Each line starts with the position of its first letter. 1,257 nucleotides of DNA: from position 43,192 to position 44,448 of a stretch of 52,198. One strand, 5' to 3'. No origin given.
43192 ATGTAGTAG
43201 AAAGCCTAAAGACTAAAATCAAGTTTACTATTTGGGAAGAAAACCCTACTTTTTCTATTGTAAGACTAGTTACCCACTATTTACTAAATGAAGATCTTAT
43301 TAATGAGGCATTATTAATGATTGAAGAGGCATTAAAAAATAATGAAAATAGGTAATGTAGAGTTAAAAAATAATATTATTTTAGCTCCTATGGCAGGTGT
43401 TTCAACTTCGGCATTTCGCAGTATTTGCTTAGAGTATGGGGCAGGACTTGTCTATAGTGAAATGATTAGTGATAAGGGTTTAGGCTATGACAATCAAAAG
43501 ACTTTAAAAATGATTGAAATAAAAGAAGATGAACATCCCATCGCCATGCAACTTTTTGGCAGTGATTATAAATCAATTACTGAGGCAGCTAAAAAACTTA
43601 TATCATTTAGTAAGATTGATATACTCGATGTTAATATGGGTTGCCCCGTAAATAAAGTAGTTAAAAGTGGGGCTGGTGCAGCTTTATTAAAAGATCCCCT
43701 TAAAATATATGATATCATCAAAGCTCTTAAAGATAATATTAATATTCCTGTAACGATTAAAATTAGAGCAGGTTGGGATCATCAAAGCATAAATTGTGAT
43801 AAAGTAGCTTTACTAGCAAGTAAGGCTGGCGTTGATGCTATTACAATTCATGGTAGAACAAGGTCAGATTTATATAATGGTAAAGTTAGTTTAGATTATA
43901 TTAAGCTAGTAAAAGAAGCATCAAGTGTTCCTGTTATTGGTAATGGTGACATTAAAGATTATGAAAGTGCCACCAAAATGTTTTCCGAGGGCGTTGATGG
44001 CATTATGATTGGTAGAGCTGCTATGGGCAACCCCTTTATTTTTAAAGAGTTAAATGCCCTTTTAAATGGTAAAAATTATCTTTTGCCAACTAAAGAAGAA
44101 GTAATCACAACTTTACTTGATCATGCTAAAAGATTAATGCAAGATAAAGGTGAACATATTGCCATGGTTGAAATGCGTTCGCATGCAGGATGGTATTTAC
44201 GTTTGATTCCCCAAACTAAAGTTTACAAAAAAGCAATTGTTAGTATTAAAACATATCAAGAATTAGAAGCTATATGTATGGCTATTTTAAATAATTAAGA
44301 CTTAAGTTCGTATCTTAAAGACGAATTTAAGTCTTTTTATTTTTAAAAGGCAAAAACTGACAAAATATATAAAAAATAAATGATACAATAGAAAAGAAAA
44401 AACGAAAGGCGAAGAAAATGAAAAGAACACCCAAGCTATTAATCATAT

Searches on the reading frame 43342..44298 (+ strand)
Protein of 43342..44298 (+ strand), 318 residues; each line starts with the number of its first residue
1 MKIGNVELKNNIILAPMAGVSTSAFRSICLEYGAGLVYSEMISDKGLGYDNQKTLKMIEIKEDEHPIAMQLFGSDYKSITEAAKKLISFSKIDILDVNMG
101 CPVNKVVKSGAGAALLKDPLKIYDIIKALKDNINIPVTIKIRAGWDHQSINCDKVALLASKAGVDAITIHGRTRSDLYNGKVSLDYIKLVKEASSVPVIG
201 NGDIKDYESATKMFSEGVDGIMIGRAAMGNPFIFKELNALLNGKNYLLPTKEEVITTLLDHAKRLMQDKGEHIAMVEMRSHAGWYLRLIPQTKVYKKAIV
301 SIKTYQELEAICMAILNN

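Call 50: search_protein_families(library=pfam, proteins=[window:43342-44298:+], max_evalue=0.00001)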
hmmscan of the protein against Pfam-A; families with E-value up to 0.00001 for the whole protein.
window:43342-44298:+ (318 aa): 1 family
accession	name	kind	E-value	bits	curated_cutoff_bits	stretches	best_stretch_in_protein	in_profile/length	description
PF01207.24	Dus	-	3.6e-85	286.2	20.4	1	13-315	1-306/311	Dihydrouridine synthase (Dus)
